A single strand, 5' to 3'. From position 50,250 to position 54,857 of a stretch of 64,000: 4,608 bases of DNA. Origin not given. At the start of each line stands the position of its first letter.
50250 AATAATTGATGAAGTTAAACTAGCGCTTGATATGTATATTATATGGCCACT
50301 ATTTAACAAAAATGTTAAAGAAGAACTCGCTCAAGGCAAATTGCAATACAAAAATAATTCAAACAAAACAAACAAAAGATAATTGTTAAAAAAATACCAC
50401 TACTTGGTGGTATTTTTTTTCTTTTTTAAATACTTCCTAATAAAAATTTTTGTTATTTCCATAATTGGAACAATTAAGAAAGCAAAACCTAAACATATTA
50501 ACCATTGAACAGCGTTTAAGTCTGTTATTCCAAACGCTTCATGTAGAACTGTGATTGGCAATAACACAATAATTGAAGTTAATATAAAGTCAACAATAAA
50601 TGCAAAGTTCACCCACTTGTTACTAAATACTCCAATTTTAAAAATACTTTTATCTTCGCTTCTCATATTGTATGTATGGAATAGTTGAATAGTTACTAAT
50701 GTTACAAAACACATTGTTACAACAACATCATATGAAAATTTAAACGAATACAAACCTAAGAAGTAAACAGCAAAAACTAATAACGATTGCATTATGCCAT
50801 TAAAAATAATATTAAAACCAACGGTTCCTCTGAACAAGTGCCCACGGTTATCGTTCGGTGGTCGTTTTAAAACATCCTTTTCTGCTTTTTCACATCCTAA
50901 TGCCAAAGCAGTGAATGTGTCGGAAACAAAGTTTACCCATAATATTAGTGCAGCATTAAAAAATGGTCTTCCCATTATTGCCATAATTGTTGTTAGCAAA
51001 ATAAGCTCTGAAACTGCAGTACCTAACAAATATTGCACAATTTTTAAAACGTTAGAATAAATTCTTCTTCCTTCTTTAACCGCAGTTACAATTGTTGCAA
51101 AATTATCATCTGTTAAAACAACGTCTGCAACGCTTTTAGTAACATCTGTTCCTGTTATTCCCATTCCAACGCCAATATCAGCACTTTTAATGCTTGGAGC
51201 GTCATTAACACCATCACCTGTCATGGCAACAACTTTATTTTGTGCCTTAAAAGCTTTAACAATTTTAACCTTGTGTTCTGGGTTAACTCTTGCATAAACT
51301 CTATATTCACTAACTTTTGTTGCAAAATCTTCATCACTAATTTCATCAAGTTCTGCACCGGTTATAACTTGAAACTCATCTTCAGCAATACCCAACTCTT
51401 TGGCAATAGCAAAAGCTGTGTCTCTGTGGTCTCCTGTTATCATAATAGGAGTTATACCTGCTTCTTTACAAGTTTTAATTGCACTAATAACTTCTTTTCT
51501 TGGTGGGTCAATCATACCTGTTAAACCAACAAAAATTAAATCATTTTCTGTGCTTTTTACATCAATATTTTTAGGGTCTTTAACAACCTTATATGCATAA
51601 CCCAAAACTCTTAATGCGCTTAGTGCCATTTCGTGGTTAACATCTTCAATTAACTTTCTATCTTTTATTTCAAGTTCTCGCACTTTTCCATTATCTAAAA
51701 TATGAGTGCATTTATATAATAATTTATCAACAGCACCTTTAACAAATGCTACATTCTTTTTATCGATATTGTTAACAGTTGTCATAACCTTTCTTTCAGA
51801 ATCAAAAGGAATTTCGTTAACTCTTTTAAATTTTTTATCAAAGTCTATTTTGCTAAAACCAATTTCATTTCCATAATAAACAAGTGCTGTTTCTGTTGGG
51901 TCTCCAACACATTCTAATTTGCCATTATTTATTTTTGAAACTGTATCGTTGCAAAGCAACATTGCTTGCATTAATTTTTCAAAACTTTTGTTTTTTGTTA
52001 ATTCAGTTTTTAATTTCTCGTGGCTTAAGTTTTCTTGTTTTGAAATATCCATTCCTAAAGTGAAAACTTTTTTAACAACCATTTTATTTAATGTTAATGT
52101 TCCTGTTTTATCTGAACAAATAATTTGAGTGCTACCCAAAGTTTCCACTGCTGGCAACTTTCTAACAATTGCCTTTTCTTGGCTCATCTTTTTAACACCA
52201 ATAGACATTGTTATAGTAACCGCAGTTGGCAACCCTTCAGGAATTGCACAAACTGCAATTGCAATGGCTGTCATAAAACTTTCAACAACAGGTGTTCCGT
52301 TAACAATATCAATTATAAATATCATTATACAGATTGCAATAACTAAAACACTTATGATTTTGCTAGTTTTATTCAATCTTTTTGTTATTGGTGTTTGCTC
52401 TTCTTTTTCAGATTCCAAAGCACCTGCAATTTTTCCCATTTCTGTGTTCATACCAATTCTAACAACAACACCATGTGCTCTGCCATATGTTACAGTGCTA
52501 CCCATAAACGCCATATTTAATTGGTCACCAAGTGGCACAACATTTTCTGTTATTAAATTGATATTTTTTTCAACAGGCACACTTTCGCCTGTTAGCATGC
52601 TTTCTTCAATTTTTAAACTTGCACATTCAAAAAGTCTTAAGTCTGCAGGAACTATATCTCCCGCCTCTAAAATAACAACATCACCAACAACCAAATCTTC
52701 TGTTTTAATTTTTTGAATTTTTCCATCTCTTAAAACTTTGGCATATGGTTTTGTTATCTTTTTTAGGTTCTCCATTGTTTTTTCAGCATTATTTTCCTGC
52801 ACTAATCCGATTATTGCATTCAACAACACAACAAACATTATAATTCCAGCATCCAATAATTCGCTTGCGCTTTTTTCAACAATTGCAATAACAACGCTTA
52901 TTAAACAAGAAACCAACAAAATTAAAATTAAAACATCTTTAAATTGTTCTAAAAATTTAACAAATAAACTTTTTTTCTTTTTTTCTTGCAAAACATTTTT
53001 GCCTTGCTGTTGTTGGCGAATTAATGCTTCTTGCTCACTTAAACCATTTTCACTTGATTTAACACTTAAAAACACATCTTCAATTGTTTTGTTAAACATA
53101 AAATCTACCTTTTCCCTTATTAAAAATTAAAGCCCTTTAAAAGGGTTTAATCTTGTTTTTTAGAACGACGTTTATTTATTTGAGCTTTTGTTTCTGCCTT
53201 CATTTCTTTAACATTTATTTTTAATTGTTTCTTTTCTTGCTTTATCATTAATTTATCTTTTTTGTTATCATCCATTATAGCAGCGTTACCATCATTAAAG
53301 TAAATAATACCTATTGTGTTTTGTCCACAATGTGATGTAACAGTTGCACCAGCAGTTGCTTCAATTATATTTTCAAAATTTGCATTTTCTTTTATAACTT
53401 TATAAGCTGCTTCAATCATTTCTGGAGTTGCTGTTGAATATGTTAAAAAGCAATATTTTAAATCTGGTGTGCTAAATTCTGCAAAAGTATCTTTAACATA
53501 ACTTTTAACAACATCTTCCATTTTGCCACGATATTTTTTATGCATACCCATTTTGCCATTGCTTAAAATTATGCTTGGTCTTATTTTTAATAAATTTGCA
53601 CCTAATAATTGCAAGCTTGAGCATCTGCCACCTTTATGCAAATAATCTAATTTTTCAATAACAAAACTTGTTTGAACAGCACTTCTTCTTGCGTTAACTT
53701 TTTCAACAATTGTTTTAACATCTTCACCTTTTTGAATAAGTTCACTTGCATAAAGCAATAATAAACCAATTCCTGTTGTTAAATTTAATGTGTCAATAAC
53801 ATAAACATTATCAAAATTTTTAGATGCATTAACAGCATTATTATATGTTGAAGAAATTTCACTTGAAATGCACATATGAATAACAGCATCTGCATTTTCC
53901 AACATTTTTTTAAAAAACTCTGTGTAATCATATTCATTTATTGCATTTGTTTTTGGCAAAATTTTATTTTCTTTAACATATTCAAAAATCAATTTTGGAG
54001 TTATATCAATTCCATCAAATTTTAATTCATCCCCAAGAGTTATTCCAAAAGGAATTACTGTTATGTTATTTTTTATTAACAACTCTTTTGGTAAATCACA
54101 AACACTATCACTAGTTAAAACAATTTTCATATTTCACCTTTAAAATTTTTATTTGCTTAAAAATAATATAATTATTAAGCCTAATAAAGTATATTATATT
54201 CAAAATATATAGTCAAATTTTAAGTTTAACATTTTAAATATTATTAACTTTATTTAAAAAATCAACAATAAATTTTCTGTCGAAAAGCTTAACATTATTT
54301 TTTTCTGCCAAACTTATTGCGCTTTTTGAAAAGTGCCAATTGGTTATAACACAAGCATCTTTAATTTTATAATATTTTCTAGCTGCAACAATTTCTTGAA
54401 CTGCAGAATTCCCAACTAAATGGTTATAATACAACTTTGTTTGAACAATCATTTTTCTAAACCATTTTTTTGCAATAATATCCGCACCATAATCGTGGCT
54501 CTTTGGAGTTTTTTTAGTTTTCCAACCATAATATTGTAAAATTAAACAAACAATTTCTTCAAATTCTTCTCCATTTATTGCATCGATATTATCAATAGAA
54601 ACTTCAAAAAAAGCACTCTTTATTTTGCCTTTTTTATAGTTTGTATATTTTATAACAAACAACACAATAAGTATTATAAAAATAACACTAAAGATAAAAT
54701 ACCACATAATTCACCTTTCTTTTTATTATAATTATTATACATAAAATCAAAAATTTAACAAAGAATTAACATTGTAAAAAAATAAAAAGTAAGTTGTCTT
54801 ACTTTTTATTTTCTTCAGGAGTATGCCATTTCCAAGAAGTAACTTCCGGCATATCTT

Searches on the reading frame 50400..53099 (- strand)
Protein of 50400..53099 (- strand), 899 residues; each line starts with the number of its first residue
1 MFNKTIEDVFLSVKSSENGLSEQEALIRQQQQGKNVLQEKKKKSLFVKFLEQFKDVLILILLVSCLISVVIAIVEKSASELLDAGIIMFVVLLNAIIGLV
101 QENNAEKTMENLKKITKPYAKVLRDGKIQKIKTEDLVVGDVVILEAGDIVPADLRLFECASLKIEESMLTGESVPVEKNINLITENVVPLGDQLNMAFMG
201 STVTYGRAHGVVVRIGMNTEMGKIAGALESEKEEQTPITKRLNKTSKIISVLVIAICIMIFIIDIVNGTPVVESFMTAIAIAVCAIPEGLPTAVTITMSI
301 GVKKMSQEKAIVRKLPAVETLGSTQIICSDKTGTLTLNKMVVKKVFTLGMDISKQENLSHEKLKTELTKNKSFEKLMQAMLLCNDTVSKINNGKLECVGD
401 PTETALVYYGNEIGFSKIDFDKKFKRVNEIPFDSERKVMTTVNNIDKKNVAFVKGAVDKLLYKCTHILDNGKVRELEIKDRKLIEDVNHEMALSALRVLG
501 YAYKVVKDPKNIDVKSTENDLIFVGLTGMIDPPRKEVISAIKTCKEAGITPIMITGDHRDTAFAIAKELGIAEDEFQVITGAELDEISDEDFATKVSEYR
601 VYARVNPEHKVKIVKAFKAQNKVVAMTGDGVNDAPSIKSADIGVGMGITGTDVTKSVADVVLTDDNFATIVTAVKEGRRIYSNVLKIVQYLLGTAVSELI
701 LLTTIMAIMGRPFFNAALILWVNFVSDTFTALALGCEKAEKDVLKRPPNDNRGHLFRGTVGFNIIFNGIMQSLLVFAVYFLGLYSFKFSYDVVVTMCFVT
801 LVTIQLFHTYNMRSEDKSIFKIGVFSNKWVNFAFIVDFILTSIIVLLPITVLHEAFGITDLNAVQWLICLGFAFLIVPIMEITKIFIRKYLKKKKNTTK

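Call 17: search_protein_families(library=ncbifam, proteins=[window:50400-53099:-], max_evalue=1e-10)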
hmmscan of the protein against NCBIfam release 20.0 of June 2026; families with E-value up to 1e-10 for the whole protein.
window:50400-53099:- (899 aa): 19 families
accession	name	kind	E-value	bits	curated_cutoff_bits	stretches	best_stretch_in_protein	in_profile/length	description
TIGR01522.1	ATPase-IIA2_Ca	equivalog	1.4e-195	651.7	798.3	1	16-889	20-852/854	calcium-transporting P-type ATPase, PMR1-type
TIGR01116.1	ATPase-IIA1_Ca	equivalog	3.6e-194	647.2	703.4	1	50-888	2-799/799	calcium-translocating P-type ATPase, SERCA-type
TIGR01523.1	ATPase-IID_K-Na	equivalog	3.7e-154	514.7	645.05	3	358-792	416-870/997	potassium/sodium efflux P-type ATPase, fungal-type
TIGR01517.1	ATPase-IIB_Ca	equivalog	1.7e-149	499.7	507.05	1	14-878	49-871/882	calcium-translocating P-type ATPase, PMCA-type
TIGR01106.1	ATPase-IIC_X-K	subfamily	1.4e-144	483.3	946.1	2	15-573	32-609/997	Na,H/K antiporter P-type ATPase subunit alpha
TIGR01647.1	ATPase-IIIA_H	equivalog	2e-123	413.2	615.5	1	19-845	1-753/755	plasma-membrane proton-efflux P-type ATPase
TIGR01524.1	ATPase-IIIB_Mg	equivalog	8.6e-117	391.1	610.75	1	7-890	21-864/867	magnesium-translocating P-type ATPase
NF011702.0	PRK15122.1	subfamily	1.2e-105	354.4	975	1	4-891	34-904/907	magnesium-translocating P-type ATPase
TIGR01494.1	ATPase_P-type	subfamily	1.5e-97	327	62.3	3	86-396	1-285/478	HAD-IC family P-type ATPase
TIGR01525.1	ATPase-IB_hvy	subfamily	2e-70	238.2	346.25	2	68-356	8-280/560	heavy metal translocating P-type ATPase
TIGR01657.1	P-ATPase-V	hypoth_equivalog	4.7e-61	206.5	618.25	2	7-586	127-712/1055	ATP13A2 family polyamine export P-type ATPase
TIGR01512.1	ATPase-IB2_Cd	subfamily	2.3e-53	181.6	313.5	2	70-348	7-258/494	cadmium family heavy metal-translocating P-type ATPase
TIGR01511.1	ATPase-IB1_Cu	subfamily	7.1e-47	160.5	397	2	86-350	48-287/542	copper-translocating P-type ATPase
NF008262.1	PRK11033.1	equivalog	5e-41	141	1005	2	81-349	195-450/731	zinc/cadmium/mercury/lead-transporting ATPase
NF033775.1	P_type_ZntA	exception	1.4e-35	122.8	1240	2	86-356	205-461/732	Zn(II)/Cd(II)/Pb(II) translocating P-type ATPase ZntA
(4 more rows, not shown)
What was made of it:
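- A P-type Ca2+-ATPase gene lies 6 kb upstream at 50400-53099 (call 17).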

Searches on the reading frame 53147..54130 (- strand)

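Call 17: search_protein_families(library=ncbifam, proteins=[window:53147-54130:-], max_evalue=1e-10)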
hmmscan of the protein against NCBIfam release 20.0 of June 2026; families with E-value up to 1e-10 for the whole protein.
window:53147-54130:- (327 aa): 2 families
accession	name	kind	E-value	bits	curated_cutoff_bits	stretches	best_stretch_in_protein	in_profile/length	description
TIGR00762.1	DegV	domain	1.3e-61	208.2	99.7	1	6-277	4-275/276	DegV family EDD domain-containing protein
NF038249.1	fatty_FakB1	equivalog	5.9e-30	104.4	350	1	1-279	1-281/286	fatty acid kinase binding subunit FakB1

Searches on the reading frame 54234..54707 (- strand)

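Call 17: search_protein_families(library=ncbifam, proteins=[window:54234-54707:-], max_evalue=1e-10)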
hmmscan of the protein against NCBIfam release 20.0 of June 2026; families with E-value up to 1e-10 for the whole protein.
window:54234-54707:- (157 aa): 0 families

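Call 80: search_protein_families(library=padloc, proteins=[window:54234-54707:-], max_evalue=0.1)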
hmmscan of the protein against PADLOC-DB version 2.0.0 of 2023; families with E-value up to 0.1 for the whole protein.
window:54234-54707:- (157 aa): 6 families
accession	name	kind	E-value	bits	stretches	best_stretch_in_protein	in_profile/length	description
PDLC00631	ZorD1|ZorD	-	2.3e-19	66.7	1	27-153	931-1062/1071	"SWI2/SNF2 helicase, Mrr-like nuclease"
PDLC04819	PDC-S02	-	3.6e-10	37.6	1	39-153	191-308/334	-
PDLC00628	ZorD1|ZorD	-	1.6e-08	30.7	1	35-154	1017-1142/1171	"SWI2/SNF2 helicase, Mrr-like nuclease"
PDLC04815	PDC-S02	-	8.6e-07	26.6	1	43-151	204-318/346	-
PDLC03852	LmuA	-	4.4e-06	24.9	1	38-130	12-112/336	-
PDLC03663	mREase_IV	-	0.0026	14.5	1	46-136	414-507/544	Type IV methyl-directed restriction enzyme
